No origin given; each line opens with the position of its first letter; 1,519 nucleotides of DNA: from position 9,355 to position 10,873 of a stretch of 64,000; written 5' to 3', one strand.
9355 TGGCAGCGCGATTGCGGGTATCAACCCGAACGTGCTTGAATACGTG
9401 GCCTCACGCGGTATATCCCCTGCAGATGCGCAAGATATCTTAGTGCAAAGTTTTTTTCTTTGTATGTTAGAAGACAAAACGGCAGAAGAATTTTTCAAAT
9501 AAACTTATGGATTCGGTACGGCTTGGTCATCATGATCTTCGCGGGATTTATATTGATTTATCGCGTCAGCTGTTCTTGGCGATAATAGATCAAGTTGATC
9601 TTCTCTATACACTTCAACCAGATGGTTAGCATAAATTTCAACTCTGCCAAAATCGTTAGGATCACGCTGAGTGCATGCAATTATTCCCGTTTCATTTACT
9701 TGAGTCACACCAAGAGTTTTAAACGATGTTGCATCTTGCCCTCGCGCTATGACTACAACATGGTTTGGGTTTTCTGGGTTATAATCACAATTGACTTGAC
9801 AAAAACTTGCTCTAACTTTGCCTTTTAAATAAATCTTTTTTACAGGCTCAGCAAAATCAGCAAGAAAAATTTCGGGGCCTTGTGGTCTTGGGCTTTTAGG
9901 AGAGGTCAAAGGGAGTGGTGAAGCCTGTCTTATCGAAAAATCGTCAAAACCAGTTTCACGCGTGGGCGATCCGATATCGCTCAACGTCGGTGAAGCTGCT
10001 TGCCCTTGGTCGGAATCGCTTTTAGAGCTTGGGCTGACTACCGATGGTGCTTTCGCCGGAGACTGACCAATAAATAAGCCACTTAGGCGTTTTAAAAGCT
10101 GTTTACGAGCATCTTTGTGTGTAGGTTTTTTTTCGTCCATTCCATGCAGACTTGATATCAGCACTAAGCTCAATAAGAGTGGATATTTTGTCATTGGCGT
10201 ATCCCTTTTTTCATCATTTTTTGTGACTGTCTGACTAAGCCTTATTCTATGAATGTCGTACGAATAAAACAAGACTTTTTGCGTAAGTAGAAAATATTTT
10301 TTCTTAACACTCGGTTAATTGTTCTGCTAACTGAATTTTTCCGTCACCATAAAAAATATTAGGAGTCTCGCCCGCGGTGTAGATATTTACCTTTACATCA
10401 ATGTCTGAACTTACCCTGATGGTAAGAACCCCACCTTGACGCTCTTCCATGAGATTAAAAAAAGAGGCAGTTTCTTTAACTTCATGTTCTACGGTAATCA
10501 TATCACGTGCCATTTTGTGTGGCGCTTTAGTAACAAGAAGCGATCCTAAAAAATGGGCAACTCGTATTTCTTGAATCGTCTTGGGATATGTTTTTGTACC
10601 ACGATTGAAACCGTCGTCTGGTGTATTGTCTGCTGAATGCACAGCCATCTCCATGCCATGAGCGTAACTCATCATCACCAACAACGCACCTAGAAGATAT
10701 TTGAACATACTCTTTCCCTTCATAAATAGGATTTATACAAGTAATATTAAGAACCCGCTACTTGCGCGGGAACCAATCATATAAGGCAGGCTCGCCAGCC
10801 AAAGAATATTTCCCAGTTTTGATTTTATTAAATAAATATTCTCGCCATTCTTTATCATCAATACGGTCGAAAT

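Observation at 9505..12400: Accessory island splitting the suf cluster: a duplicated two-gene cassette with decaying copies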

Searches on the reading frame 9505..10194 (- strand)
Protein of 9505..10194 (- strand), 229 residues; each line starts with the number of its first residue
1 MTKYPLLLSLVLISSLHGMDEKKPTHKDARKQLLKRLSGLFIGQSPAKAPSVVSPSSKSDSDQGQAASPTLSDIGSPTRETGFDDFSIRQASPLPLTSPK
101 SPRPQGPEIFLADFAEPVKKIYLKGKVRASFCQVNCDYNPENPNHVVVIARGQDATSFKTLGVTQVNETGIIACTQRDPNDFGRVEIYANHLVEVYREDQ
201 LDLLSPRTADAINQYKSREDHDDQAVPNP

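Call 5: search_protein_families(library=pfam, max_evalue=1, proteins=[window:9505-10194:-])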
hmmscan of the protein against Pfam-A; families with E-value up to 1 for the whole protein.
window:9505-10194:- (229 aa): 0 families

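Call 6: search_protein_families(library=ncbifam, max_evalue=1, proteins=[window:9505-10194:-])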
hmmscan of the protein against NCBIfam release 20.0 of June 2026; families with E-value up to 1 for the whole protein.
window:9505-10194:- (229 aa): 0 families

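Call 49: search_protein_families(library=padloc, max_evalue=0.1, proteins=[window:9505-10194:-])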
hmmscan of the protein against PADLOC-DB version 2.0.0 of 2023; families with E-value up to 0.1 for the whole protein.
window:9505-10194:- (229 aa): 1 family
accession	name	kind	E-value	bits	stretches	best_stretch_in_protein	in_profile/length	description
PDLC00653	ZorF3|ZorF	-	0.027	12.5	1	46-147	114-218/281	DUF2894 domain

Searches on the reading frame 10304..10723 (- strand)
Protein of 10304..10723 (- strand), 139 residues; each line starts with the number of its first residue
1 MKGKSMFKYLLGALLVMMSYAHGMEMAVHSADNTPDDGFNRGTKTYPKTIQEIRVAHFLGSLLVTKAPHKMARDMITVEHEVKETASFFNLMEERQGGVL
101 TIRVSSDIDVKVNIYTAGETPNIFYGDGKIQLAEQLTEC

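Call 5: search_protein_families(library=pfam, max_evalue=1, proteins=[window:10304-10723:-])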
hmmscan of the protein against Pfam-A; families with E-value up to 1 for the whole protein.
window:10304-10723:- (139 aa): 1 family
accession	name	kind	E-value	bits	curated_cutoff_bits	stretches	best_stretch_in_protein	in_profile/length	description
PF12529.13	Xylo_C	-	0.24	11.5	25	1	56-113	81-139/182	Xylosyltransferase C terminal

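Call 6: search_protein_families(library=ncbifam, max_evalue=1, proteins=[window:10304-10723:-])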
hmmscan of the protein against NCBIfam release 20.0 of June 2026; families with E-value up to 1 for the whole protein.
window:10304-10723:- (139 aa): 0 families

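Call 8: find_encoding_contigs(protein=window:10304-10723:-, flank=10000, max_places=6)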
Protein window:10304-10723:- (139 aa): 1 contig read that carries it; 1 place shown.
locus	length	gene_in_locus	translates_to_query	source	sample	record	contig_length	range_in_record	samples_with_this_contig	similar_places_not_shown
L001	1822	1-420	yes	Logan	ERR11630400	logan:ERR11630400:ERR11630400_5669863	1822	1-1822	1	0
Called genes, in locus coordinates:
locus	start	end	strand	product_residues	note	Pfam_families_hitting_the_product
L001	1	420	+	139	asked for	?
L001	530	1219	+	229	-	-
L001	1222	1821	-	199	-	?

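Call 14: find_homologous_proteins(query=window:10304-10723:-, max_evalue=0.01)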
Query window:10304-10723:- (139 aa): 1 proteins with E <= 0.01 among 8 candidates.
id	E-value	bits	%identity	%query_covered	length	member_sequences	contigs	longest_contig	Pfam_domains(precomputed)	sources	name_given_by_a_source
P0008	3.9e-86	303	100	100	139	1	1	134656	-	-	-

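Call 49: search_protein_families(library=padloc, max_evalue=0.1, proteins=[window:10304-10723:-])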
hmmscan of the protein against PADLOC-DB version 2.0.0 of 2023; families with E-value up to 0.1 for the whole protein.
window:10304-10723:- (139 aa): 0 families
